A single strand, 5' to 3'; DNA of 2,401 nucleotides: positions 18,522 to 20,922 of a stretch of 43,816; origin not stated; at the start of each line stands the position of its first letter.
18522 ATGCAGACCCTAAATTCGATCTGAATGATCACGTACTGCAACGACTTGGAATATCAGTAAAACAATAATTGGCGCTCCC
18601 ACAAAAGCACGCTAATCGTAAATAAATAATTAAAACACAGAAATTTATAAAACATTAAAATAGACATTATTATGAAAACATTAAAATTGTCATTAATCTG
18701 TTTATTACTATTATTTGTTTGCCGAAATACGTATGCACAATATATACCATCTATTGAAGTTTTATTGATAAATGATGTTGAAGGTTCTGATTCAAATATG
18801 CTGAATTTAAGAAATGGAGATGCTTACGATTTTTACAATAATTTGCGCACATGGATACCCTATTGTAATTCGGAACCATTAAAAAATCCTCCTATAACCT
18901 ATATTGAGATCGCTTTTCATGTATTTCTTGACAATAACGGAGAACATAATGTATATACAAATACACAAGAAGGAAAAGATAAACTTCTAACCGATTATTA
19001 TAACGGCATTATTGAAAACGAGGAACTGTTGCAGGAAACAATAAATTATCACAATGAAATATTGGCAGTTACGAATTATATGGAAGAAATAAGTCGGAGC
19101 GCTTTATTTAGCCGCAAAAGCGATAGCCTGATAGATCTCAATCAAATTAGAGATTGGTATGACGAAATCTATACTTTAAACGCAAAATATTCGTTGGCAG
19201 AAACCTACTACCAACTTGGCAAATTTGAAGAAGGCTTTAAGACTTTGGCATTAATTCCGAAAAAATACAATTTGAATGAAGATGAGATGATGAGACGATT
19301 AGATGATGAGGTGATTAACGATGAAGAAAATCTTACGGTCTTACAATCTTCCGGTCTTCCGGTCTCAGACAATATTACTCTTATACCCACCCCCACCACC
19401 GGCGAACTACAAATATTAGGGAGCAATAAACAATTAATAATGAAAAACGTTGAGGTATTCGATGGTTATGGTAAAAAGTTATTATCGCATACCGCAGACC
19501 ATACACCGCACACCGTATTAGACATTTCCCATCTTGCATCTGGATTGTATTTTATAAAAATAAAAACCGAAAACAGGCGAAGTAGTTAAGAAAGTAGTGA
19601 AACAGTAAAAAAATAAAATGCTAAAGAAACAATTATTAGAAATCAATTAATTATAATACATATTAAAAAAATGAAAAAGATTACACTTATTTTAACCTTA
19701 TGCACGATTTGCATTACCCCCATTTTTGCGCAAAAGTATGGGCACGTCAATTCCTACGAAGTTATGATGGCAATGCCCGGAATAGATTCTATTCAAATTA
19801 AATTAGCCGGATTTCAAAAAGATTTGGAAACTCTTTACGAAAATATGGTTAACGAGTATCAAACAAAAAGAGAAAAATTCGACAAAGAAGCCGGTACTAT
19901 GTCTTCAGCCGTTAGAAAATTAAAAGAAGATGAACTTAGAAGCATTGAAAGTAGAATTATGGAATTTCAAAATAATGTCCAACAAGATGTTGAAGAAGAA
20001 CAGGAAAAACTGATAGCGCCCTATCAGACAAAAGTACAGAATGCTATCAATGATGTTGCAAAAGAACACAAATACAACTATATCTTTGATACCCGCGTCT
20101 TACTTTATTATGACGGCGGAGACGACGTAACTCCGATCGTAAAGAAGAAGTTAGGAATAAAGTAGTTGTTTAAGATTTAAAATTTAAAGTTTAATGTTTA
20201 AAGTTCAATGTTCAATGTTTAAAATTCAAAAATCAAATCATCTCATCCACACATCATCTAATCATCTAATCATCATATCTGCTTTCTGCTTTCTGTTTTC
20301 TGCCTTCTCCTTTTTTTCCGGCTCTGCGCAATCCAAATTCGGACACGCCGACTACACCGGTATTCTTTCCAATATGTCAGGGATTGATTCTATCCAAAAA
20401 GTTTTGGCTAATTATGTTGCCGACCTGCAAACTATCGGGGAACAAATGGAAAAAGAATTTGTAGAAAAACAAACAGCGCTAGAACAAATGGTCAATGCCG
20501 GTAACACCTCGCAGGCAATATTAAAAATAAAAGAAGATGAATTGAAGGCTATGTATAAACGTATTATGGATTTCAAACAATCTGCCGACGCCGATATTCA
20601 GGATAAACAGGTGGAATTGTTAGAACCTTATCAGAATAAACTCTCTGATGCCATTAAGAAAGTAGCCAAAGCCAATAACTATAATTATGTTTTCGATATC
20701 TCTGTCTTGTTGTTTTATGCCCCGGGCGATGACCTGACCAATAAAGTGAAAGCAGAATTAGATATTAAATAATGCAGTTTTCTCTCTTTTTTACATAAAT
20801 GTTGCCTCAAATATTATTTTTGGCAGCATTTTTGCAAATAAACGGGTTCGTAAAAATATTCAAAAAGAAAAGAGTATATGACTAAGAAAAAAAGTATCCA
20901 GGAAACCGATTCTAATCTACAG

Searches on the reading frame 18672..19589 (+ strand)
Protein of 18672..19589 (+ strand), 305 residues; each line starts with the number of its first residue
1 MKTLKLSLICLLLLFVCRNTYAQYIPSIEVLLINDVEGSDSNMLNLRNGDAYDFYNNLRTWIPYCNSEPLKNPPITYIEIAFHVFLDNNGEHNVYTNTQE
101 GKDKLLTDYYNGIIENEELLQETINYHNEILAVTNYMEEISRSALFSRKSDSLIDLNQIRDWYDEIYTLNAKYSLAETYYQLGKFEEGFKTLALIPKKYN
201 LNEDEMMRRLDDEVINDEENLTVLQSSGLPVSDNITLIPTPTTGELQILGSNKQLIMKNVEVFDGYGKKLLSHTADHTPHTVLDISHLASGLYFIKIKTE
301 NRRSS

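Call 42: search_protein_families(library=pfam, max_evalue=0.01, proteins=[window:18672-19589:+])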
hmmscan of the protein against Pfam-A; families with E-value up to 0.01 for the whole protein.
window:18672-19589:+ (305 aa): 1 family
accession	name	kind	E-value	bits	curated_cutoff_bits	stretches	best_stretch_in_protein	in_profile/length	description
PF18962.6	Por_Secre_tail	-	5.5e-10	39.8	27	1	239-303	3-68/75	Secretion system C-terminal sorting domain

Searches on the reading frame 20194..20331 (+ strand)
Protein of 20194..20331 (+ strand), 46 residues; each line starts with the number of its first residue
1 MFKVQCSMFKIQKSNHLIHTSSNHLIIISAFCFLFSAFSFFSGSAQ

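Call 76: search_protein_representatives(protein=window:20194-20331:+)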
Query: 46 residues. Proteins with E-value up to 0.001 (for the whole library): 0; up to 1e-10: 0; up to 1e-30: 0. The best 0 are listed.

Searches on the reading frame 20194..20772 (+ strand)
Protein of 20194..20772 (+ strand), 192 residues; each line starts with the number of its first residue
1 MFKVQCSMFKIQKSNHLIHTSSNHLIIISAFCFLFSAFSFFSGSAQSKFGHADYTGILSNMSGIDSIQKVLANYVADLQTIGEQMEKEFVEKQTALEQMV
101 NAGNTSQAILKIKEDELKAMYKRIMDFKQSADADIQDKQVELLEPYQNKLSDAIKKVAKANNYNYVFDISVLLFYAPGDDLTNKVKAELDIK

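Call 21: find_homologous_proteins(query=window:20194-20772:+)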
Query window:20194-20772:+ (192 aa): 109 proteins with E <= 0.001 among 190 candidates.
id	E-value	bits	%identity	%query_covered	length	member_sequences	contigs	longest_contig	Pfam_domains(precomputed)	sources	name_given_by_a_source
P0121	1.6e-112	391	100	96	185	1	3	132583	PF03938.20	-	-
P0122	6.6e-76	272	79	84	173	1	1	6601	PF03938.20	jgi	jgi:outer membrane protein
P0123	1.7e-75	271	67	99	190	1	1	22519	PF03938.20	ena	-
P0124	1.7e-74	267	73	84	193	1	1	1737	PF03938.20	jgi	jgi:outer membrane protein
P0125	2.5e-73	264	74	90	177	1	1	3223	PF03938.20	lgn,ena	-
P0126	3.5e-72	260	75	83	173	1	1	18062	PF03938.20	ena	-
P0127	4.5e-71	256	76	84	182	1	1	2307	PF03938.20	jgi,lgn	jgi:outer membrane protein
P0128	5.9e-71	256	76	78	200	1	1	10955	PF03938.20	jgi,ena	-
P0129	1.2e-70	255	75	84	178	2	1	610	PF03938.20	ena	-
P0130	2.0e-70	254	68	96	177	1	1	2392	PF03938.20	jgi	jgi:outer membrane protein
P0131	8.9e-69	249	70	88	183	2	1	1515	PF03938.20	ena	-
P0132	1.0e-68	249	74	79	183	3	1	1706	PF03938.20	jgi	-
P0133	1.9e-67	245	72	88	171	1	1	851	PF03938.20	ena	-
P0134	1.5e-66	242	63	100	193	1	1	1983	PF03938.20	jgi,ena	-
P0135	1.9e-65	238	76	77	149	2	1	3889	PF03938.20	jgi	jgi:outer membrane protein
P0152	7.0e-61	223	68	78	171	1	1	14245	PF03938.20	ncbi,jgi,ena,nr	ncbi:MAG: OmpH family outer membrane protein [Lentimicrobiaceae bacterium]|nr:OmpH family outer memb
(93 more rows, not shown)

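Call 36: find_encoding_contigs(protein=P0124, flank=3000, max_places=2)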
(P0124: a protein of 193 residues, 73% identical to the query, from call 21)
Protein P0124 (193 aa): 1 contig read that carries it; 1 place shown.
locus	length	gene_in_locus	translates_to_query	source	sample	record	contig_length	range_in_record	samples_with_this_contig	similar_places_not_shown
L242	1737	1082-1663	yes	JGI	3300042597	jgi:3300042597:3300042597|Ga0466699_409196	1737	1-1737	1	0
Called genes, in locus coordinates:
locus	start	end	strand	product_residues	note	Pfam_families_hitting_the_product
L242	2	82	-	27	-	?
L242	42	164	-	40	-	-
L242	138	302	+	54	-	-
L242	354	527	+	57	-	PF03938:OmpH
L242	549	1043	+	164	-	PF03938:OmpH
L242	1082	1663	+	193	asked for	PF03938:OmpH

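Call 37: find_encoding_contigs(protein=P0130, flank=3000, max_places=2)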
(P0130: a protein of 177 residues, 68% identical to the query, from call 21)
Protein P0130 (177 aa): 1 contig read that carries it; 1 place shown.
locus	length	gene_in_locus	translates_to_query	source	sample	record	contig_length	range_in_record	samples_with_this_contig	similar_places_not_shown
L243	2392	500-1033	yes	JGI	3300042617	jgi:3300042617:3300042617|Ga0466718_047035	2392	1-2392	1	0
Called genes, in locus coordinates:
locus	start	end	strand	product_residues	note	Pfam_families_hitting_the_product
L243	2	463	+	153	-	?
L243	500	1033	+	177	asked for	PF03938:OmpH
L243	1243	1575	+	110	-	PF00076:RRM_1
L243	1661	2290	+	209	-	PF13353:Fer4_12 (weak), PF04055:Radical_SAM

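Call 42: search_protein_families(library=pfam, max_evalue=0.01, proteins=[window:20194-20772:+])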
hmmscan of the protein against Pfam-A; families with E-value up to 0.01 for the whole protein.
window:20194-20772:+ (192 aa): 1 family
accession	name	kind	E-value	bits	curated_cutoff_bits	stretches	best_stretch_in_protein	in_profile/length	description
PF03938.19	OmpH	-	1.5e-25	90.4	32.4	1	48-189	1-141/141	Outer membrane protein (OmpH-like)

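Call 48: find_encoding_contigs(protein=P0135, flank=3000, max_places=1)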
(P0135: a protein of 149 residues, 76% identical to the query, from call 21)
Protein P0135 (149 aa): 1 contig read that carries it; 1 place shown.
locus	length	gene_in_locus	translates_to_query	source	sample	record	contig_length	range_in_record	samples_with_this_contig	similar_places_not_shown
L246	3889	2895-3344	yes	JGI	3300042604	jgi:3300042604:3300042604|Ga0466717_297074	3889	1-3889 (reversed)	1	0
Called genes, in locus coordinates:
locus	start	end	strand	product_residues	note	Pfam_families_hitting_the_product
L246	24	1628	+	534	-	PF07244:POTRA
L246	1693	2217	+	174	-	PF03938:OmpH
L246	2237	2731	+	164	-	PF03938:OmpH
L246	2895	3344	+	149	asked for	PF03938:OmpH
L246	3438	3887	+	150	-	?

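Call 78: find_encoding_contigs(protein=P0152, flank=1500, max_places=3)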
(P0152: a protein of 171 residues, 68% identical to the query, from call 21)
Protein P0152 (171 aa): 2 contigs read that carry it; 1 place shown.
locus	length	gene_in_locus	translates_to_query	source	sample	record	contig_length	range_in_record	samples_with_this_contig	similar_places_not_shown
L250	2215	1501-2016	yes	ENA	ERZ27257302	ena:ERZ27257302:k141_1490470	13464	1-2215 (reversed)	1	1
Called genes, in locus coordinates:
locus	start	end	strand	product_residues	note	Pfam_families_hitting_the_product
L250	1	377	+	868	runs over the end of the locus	PF07244:POTRA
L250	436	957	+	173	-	PF03938:OmpH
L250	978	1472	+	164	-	PF03938:OmpH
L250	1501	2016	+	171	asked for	PF03938:OmpH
